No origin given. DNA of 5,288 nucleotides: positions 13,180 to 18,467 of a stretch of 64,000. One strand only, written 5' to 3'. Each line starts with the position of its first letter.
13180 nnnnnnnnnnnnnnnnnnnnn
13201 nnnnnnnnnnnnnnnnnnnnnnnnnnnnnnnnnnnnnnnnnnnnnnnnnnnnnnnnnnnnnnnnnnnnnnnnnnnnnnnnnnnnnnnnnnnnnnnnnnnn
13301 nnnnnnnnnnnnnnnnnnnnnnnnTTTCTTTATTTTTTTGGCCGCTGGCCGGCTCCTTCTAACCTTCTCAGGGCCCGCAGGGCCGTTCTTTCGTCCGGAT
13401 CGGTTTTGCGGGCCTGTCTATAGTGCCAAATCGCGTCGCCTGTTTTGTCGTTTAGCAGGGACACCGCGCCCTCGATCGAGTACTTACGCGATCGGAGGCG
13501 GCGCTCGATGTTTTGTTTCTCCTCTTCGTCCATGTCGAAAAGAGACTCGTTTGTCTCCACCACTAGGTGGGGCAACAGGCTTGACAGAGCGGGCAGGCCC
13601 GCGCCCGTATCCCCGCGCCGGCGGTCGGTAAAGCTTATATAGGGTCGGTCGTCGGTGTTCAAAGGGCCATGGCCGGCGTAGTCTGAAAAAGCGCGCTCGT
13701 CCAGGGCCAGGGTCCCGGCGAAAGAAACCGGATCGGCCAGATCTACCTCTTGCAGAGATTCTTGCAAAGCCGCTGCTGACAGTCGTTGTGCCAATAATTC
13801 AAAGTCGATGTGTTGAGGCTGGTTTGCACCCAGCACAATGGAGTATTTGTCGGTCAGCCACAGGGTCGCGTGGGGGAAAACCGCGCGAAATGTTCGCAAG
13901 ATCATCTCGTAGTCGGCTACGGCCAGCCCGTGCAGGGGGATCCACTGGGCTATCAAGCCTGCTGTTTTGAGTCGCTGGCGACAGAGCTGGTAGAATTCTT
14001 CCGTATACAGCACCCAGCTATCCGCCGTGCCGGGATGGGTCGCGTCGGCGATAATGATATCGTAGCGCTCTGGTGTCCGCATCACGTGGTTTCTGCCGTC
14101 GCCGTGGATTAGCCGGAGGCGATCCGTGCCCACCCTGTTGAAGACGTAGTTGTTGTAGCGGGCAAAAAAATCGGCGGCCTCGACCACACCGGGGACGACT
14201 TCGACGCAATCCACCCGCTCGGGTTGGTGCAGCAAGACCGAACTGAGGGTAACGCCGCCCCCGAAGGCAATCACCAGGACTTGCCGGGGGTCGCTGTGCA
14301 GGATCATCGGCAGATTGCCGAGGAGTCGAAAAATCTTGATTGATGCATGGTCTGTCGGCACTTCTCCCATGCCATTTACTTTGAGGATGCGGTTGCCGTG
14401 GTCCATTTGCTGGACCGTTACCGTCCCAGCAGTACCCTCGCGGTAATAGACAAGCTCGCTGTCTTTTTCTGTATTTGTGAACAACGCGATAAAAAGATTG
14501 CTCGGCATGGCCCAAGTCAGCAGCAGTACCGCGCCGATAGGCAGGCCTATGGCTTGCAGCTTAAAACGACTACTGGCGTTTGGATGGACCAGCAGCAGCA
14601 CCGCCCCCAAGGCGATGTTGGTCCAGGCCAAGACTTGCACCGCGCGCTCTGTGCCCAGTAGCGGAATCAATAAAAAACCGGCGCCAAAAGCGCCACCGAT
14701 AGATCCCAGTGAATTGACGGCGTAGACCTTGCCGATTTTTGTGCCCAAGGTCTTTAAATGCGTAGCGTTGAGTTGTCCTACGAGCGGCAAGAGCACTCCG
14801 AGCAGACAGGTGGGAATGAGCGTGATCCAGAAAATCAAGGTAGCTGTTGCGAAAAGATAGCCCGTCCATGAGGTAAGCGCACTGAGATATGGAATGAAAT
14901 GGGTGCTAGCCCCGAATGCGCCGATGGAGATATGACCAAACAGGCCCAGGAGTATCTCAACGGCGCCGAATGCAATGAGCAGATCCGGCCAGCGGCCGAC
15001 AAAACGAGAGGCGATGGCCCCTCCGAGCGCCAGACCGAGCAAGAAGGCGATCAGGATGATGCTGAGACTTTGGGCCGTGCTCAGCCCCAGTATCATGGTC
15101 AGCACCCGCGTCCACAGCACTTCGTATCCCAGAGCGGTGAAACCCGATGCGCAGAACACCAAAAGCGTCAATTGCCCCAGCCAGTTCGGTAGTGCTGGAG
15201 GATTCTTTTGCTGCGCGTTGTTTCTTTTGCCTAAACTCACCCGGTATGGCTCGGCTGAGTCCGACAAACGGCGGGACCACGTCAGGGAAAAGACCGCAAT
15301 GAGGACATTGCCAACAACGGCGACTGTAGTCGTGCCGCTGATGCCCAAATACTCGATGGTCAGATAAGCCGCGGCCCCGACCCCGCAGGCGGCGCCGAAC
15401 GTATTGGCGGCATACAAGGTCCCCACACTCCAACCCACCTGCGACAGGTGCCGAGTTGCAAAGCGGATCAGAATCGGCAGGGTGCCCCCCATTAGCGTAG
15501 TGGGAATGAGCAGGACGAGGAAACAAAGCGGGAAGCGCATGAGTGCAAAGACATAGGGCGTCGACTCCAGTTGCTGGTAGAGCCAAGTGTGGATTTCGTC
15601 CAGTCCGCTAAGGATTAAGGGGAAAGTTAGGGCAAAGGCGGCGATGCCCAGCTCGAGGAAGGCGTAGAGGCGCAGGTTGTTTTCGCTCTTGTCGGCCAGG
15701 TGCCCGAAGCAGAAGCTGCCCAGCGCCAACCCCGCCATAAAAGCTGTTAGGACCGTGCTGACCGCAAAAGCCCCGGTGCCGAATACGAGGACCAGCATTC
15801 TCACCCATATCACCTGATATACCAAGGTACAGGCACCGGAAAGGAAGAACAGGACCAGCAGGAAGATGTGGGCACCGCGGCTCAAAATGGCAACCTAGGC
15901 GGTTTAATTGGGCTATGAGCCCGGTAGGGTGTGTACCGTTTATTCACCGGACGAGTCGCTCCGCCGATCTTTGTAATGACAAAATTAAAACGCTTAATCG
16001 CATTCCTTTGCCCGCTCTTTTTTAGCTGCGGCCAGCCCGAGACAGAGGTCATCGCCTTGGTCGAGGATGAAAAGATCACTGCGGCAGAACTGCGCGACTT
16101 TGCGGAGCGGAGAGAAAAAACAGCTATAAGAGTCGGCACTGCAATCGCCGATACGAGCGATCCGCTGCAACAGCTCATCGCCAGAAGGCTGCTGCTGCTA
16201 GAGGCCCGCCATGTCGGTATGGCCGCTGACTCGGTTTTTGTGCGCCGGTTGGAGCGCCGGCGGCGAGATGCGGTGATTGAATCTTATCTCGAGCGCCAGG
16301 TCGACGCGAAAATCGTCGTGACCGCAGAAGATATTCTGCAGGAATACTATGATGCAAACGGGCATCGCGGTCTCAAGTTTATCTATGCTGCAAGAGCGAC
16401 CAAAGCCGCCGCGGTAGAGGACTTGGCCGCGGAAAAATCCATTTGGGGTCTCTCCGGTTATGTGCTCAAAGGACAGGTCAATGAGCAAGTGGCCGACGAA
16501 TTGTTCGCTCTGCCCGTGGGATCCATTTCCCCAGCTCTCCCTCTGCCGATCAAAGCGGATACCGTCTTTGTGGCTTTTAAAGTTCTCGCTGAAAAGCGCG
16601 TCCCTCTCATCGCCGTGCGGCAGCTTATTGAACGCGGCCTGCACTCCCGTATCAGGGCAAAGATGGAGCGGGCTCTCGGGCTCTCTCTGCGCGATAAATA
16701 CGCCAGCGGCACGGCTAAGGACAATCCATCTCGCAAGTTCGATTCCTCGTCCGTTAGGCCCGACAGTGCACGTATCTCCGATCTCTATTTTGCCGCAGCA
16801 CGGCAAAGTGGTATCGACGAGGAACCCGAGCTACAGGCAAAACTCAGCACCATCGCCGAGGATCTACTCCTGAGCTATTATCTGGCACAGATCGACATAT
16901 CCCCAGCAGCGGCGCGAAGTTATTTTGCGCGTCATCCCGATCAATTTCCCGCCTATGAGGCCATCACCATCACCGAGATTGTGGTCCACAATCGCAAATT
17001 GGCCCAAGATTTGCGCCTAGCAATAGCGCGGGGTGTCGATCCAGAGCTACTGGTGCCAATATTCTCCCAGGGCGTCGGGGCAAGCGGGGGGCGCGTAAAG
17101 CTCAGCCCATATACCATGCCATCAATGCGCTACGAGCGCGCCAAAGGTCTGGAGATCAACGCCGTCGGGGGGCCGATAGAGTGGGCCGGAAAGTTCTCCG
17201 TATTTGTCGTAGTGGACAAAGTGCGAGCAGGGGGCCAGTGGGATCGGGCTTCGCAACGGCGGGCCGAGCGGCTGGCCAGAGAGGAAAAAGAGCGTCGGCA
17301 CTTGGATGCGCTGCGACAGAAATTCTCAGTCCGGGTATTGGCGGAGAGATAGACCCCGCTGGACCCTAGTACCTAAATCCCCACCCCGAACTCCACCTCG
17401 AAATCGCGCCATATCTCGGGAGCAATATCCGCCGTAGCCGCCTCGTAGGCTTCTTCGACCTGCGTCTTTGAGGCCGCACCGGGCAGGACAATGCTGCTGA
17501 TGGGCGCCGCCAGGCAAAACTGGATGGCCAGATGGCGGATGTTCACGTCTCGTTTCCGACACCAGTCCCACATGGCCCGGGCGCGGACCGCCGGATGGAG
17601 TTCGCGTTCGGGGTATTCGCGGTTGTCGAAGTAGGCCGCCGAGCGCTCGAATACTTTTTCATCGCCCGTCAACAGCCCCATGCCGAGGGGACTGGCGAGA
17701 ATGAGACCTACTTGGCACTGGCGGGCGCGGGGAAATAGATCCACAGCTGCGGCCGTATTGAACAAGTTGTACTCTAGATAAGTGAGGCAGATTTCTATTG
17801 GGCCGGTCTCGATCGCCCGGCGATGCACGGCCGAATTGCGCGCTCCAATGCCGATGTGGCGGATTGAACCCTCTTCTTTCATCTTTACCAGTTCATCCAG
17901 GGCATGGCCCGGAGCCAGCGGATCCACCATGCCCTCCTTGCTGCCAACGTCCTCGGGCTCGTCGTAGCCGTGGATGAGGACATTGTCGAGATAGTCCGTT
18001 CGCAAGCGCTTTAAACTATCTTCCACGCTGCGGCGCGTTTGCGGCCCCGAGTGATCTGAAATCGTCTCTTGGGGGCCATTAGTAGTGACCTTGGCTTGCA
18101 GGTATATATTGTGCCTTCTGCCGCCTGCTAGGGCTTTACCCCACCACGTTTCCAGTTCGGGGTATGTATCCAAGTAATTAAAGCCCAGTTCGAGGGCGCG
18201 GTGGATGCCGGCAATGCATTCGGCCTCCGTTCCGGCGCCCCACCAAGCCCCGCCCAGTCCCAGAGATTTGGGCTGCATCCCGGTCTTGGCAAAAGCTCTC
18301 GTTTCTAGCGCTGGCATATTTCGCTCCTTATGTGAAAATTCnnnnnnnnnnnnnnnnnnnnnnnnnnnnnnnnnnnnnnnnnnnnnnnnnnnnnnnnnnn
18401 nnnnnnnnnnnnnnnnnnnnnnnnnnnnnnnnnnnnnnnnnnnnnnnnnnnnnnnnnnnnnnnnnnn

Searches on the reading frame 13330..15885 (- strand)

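Call 81: search_protein_families(library=pfam, proteins=[window:13330-15885:-], max_evalue=0.001)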
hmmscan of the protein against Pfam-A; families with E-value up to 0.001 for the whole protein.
window:13330-15885:- (851 aa): 2 families
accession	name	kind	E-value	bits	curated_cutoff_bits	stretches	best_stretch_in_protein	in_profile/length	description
PF01564.23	Spermine_synth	-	3.5e-16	59.7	22.9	1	521-669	7-152/186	Spermine/spermidine synthase domain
PF07690.21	MFS_1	-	8.4e-06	25.4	33.4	1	11-322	4-291/347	Major Facilitator Superfamily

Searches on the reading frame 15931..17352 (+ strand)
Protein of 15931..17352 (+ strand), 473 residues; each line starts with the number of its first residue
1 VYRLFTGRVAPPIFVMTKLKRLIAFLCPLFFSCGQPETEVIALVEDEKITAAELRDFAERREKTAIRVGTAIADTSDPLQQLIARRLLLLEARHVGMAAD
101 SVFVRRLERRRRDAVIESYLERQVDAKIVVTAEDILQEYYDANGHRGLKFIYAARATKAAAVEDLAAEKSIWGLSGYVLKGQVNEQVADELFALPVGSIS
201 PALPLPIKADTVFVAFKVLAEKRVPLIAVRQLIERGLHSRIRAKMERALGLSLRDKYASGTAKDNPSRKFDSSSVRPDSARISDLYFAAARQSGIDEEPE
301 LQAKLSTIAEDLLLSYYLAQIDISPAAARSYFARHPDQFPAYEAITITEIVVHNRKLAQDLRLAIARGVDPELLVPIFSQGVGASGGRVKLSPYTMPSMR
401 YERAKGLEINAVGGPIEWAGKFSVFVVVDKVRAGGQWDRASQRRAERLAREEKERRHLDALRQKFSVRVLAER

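Call 81: search_protein_families(library=pfam, proteins=[window:15931-17352:+], max_evalue=0.001)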
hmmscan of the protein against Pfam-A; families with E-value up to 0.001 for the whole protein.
window:15931-17352:+ (473 aa): 1 family
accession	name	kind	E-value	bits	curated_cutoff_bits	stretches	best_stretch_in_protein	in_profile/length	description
PF13145.12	Rotamase_2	-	1.4e-05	26.3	27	0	323-431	1-109/121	PPIC-type PPIASE domain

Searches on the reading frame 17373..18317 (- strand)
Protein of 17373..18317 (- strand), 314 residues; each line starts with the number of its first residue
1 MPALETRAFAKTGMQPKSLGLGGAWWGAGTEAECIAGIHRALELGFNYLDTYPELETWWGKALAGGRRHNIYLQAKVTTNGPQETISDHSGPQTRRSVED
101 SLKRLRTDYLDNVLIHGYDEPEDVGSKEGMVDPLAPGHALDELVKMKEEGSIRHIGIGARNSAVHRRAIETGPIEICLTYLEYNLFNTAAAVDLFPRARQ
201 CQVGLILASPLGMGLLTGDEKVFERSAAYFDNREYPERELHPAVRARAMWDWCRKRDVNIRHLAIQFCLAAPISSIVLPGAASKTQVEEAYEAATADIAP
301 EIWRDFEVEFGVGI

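Call 81: search_protein_families(library=pfam, proteins=[window:17373-18317:-], max_evalue=0.001)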
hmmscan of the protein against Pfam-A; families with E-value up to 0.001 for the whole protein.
window:17373-18317:- (314 aa): 1 family
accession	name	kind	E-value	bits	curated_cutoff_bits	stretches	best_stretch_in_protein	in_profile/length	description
PF00248.27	Aldo_ket_red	-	1.8e-35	122.9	24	1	19-297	2-277/291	Aldo/keto reductase family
